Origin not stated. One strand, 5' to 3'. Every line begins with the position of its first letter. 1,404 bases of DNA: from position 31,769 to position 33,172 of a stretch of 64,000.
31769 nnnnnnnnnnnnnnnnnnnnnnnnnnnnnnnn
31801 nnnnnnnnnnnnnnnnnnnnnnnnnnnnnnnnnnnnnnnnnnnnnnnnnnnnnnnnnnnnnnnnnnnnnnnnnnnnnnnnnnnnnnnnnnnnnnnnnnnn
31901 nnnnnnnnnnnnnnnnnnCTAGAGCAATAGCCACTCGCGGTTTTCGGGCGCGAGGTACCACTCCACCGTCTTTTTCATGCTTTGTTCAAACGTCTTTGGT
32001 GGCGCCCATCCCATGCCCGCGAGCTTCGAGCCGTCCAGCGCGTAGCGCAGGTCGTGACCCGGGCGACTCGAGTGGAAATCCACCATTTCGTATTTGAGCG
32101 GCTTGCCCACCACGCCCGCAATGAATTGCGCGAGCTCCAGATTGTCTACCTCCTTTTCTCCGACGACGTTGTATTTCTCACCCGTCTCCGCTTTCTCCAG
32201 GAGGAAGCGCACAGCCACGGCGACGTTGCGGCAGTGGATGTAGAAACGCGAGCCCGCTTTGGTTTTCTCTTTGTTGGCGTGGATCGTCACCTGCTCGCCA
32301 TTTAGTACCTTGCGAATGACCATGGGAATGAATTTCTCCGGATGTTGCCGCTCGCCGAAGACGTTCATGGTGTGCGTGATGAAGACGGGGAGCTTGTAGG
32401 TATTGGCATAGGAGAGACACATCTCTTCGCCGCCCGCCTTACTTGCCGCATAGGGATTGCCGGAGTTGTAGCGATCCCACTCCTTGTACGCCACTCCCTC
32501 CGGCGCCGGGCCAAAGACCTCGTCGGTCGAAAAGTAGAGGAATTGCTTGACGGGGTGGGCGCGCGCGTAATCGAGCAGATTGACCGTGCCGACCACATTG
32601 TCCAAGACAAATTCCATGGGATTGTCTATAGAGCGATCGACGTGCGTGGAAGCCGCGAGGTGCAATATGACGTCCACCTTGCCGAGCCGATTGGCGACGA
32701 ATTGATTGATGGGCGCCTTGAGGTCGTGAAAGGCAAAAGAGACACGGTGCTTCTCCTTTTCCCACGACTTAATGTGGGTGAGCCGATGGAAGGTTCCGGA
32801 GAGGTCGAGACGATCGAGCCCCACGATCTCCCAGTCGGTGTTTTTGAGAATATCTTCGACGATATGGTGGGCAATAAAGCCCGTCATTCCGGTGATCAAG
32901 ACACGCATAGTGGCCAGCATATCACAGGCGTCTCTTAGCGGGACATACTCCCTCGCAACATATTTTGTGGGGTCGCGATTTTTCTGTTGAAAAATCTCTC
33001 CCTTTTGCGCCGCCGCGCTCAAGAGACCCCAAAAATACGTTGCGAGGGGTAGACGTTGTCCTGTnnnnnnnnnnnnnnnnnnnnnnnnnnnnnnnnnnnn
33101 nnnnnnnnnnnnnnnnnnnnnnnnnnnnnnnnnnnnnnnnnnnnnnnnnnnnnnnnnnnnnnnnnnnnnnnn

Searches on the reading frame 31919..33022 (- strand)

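Call 24: search_protein_families(library=pfam, proteins=[window:31919-33022:-], max_evalue=0.001)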
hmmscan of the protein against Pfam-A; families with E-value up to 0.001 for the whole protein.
window:31919-33022:- (367 aa): 6 families
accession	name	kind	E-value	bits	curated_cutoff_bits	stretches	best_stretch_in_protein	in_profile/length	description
PF16363.11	GDP_Man_Dehyd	-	2.1e-47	162.7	27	1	42-352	1-332/332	GDP-mannose 4,6 dehydratase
PF01370.27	Epimerase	-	2.4e-47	161.8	20.9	1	41-286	1-239/240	NAD dependent epimerase/dehydratase family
PF07993.18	NAD_binding_4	-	1.1e-17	64.5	20.1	1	43-226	1-212/258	Male sterility protein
PF04321.23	RmlD_sub_bind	-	5.1e-17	62.3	27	1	39-352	1-281/287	RmlD substrate binding domain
PF02719.21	Polysacc_synt_2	-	7.1e-16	58.7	20.2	1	41-305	1-247/293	Polysaccharide biosynthesis protein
PF01073.25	3Beta_HSD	-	5.4e-15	55.6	22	1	42-270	1-224/280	3-beta hydroxysteroid dehydrogenase/isomerase family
